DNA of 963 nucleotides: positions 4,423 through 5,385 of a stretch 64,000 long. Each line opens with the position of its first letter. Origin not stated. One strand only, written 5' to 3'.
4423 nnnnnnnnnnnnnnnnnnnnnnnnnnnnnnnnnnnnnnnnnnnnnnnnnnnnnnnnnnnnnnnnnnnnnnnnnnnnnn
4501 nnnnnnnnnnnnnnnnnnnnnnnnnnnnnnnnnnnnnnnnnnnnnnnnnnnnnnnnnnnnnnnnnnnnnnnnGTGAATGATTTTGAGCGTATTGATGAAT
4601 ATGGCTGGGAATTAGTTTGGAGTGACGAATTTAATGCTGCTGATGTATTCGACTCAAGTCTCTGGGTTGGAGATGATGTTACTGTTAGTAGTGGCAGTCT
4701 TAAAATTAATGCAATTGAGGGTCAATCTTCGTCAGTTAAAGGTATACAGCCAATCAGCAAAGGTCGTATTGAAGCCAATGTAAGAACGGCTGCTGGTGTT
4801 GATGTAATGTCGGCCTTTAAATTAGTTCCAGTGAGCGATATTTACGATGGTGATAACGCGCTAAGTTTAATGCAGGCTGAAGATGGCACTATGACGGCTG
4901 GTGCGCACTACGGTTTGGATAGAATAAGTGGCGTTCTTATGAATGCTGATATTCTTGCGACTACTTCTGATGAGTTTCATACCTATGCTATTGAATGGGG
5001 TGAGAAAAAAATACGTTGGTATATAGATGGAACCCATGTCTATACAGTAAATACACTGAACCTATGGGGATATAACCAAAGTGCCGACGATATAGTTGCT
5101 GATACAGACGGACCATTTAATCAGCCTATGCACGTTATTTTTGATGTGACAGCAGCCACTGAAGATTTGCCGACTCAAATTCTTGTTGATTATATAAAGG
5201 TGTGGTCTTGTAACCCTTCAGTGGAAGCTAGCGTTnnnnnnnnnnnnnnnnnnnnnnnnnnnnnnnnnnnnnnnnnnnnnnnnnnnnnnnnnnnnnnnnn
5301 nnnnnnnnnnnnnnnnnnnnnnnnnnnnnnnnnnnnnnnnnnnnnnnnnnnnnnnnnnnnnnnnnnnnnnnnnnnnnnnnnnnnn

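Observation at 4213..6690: Catalytically dead GH16 lipoprotein next to the TBDR: candidate SusD substitute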

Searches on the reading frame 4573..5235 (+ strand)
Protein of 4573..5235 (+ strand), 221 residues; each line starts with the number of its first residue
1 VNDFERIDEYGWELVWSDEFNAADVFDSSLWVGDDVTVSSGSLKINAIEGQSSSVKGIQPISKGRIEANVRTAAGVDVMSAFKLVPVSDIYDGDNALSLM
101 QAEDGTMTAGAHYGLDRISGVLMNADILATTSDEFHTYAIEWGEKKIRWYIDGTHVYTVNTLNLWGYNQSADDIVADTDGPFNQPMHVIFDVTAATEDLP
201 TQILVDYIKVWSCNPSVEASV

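Call 5: search_solved_structures(query=window:4573-5235:+, max_evalue=0.01, show_alignments=3)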
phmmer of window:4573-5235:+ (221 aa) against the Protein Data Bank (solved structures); distinct sequences matched with E-value up to 0.01: 33.
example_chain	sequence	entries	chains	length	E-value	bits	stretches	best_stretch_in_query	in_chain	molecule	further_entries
3iln_A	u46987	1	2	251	2.5e-09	40.4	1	128-211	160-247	Laminarinase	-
4crq_A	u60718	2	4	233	1.1e-05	28.5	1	56-211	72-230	ENDO-1,3-BETA-GLUCANASE, FAMILY GH16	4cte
3atg_A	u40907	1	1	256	1.5e-05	28.1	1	104-212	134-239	GLUCANASE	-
3d6e_A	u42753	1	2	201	1.9e-05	27.7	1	42-161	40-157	Beta-glucanase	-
9voo_A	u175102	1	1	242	2.7e-05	27.2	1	118-212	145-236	Hydrolase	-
9voq_A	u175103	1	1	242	3.1e-05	27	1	118-212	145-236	Beta-1,3-glucanase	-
1gbg_A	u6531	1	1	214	3.2e-05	26.9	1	19-161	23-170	(1,3-1,4)-BETA-D-GLUCAN 4 GLUCANOHYDROLASE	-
9vmv_A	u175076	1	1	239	3.5e-05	26.8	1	117-212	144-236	Beta-1,3-glucanase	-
6t2n_AAA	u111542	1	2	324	0.00011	25.2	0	130-191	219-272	Glycoside hydrolase family 16 protein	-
2vy0_A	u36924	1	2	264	0.00019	24.4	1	129-212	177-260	ENDO-BETA-1,3-GLUCANASE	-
5ocq_A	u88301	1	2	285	0.00019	24.4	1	133-211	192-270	Kappa-carrageenase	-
3azx_A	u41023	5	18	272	0.0002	24.3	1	130-160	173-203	Laminarinase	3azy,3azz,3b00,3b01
9ijc_A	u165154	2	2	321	0.00023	24.2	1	123-214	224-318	GH16 domain-containing protein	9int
1dyp_A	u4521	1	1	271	0.00028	23.9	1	133-211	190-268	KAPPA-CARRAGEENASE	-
4dfs_A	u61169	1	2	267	0.00036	23.5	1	130-159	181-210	Glycoside hydrolase, family 16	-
5wut_A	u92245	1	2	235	0.0022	20.9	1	128-210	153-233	ULam111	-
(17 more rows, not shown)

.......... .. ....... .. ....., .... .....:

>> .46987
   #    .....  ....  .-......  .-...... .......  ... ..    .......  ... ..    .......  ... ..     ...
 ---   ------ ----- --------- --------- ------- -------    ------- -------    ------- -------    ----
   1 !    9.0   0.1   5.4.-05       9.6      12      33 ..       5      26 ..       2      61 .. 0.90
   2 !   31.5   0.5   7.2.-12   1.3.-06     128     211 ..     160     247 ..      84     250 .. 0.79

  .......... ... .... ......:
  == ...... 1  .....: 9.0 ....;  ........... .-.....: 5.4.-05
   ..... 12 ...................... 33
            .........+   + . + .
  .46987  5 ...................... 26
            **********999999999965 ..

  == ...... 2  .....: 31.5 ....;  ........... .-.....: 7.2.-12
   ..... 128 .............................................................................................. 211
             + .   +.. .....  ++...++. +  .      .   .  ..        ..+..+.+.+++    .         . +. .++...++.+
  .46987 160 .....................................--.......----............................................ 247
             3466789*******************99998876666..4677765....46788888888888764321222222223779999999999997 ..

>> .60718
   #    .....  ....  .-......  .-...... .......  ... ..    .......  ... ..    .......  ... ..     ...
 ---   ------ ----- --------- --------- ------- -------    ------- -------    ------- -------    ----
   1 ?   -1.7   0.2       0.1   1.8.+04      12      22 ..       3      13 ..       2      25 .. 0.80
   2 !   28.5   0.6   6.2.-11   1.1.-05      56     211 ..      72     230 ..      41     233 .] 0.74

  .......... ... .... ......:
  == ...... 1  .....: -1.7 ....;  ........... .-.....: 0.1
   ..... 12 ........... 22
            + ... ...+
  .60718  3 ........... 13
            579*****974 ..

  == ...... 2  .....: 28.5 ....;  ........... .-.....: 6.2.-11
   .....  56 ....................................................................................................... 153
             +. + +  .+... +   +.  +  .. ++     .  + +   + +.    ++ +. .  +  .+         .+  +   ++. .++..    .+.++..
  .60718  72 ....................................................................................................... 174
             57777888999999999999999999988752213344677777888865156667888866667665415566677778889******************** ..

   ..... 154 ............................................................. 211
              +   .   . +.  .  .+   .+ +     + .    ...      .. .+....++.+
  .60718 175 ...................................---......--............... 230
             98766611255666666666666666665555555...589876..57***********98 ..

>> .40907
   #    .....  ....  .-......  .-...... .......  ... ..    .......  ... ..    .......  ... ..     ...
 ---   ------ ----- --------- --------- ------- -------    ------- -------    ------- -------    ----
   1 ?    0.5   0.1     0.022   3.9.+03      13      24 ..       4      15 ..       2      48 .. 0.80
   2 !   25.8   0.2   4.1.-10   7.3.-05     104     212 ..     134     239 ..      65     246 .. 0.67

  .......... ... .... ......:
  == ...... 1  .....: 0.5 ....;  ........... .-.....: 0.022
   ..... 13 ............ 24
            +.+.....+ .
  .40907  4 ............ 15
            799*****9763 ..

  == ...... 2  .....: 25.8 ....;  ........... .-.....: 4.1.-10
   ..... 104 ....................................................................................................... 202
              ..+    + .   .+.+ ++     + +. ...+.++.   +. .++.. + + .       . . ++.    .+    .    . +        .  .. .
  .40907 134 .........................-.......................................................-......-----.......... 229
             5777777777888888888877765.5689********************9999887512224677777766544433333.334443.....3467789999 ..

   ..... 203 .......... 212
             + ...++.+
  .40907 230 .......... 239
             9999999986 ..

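Call 20: search_solved_structures(query=A2, max_evalue=0.001, show_alignments=4)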
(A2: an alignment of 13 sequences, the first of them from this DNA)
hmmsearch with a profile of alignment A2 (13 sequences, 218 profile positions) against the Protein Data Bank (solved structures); distinct sequences matched with E-value up to 0.001: 47.
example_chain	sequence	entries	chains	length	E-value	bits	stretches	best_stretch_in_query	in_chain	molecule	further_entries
3iln_A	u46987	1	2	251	9.8e-15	58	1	32-209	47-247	Laminarinase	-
5wut_A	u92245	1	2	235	4.8e-14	55.7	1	25-167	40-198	ULam111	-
3azx_A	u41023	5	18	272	4.4e-13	52.6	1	29-158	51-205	Laminarinase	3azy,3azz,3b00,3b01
4dfs_A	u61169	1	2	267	6.1e-13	52.1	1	29-158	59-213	Glycoside hydrolase, family 16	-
6t2n_AAA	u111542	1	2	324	1.6e-11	47.4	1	53-169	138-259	Glycoside hydrolase family 16 protein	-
4crq_A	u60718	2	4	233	5.1e-10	42.5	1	25-210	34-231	ENDO-1,3-BETA-GLUCANASE, FAMILY GH16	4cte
9voq_A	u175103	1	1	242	1.6e-08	37.6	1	32-181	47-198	Beta-1,3-glucanase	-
9voo_A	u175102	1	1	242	1.8e-08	37.5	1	32-181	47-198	Hydrolase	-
3atg_A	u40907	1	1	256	1.9e-08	37.4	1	32-182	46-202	GLUCANASE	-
9vmv_A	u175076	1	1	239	2.6e-08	37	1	33-162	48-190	Beta-1,3-glucanase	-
2hyk_A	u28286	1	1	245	3.9e-08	36.4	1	32-161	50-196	Beta-1,3-glucanase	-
8va4_A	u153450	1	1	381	6.6e-08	35.6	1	32-156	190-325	Glycoside hydrolase family 16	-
2vy0_A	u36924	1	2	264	7.8e-08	35.4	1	128-210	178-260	ENDO-BETA-1,3-GLUCANASE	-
1gbg_A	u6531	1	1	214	2.7e-07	33.7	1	16-159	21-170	(1,3-1,4)-BETA-D-GLUCAN 4 GLUCANOHYDROLASE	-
2r49_A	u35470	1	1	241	3.3e-07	33.3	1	48-155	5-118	Beta-glucanase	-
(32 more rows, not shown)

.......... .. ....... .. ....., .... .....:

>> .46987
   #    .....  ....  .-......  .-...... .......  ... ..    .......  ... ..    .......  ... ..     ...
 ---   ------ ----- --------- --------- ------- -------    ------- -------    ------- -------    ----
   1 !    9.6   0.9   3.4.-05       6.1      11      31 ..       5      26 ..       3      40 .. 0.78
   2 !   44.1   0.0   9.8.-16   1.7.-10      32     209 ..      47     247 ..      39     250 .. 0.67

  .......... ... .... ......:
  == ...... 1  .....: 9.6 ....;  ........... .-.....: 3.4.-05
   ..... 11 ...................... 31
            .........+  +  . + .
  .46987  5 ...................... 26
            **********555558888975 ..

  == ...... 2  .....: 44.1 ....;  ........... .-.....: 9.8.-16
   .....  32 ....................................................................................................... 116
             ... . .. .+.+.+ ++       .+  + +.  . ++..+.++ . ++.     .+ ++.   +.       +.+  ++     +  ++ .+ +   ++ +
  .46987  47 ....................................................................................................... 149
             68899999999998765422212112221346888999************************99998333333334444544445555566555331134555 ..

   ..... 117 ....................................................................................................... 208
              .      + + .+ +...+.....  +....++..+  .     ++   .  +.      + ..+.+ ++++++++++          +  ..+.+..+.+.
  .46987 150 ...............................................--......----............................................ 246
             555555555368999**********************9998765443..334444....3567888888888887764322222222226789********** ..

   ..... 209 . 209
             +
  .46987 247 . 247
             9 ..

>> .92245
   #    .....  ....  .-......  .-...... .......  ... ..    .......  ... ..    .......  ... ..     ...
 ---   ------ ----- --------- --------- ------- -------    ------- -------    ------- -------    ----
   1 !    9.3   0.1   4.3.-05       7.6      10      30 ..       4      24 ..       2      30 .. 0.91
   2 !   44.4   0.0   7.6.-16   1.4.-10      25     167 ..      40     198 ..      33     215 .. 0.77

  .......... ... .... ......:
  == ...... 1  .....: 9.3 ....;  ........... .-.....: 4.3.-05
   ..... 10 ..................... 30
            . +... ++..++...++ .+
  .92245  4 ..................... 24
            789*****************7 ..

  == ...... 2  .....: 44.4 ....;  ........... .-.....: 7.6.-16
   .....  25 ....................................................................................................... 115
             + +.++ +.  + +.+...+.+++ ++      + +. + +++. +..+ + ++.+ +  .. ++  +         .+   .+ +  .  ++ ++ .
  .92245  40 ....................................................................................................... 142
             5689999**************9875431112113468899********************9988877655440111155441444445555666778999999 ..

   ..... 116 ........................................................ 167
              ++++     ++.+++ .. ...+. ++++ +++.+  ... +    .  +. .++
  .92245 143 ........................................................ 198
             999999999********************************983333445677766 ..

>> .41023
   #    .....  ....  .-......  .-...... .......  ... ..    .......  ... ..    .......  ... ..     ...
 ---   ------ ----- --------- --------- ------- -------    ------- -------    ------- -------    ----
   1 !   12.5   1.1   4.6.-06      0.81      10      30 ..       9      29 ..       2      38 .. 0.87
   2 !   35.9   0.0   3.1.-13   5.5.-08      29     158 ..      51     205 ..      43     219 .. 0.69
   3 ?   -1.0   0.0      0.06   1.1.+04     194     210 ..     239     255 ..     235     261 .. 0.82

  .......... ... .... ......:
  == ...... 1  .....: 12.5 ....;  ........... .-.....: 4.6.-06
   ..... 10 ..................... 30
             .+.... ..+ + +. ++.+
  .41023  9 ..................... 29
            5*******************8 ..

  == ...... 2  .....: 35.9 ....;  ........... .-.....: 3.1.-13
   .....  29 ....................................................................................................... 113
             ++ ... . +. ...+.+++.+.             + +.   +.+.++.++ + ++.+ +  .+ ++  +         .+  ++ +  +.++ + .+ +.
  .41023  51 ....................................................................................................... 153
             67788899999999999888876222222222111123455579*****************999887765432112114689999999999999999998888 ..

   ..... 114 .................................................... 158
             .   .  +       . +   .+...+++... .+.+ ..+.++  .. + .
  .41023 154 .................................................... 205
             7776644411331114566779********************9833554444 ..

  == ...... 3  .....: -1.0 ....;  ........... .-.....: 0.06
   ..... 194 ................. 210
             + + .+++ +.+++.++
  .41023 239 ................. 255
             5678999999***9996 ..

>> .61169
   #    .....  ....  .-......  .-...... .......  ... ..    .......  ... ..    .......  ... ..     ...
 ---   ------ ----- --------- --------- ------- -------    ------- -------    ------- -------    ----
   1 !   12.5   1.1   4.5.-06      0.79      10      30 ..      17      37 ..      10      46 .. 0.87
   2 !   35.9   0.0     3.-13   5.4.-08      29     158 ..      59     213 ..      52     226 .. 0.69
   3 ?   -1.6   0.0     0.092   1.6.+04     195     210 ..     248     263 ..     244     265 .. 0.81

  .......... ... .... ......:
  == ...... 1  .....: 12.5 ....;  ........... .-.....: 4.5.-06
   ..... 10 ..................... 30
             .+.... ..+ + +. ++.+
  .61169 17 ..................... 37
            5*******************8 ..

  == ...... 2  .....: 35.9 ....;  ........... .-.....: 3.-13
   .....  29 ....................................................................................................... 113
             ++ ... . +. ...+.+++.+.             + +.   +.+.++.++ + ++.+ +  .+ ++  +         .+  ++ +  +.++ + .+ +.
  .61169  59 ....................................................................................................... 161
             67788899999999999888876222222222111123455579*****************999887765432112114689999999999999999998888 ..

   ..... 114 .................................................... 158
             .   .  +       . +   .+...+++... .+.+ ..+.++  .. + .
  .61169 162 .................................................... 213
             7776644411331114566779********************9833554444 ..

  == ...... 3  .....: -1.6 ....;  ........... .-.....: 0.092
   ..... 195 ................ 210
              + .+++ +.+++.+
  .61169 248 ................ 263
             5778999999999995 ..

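Call 67: search_protein_representatives(alignment_id=A2)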
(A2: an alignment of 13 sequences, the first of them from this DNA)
Query: 13 sequences, 218 profile positions. Proteins with E-value up to 0.001 (for the whole library): 3702; up to 1e-10: 553; up to 1e-30: 11. The best 150 are listed.
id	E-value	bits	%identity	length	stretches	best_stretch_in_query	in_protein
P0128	2.9e-87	308.2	-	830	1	1-217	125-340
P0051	1.1e-67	244.2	-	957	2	1-183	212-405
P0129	6.6e-67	241.6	-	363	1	1-217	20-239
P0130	1.4e-65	237.3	-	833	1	2-216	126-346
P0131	3.1e-59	216.5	-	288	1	1-164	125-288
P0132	1.3e-38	149.1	-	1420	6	54-210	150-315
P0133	2.0e-34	135.4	-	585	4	26-210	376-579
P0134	2.2e-34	135.3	-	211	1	121-216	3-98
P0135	2.2e-31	125.5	-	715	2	27-212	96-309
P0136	5.8e-31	124.1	-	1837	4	27-212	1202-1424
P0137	6.0e-31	124.1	-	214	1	1-106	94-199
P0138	1.1e-29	119.9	-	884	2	28-213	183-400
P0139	1.5e-29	119.6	-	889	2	28-216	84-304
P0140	3.9e-27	111.6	-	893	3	26-210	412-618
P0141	5.4e-27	111.2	-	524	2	27-212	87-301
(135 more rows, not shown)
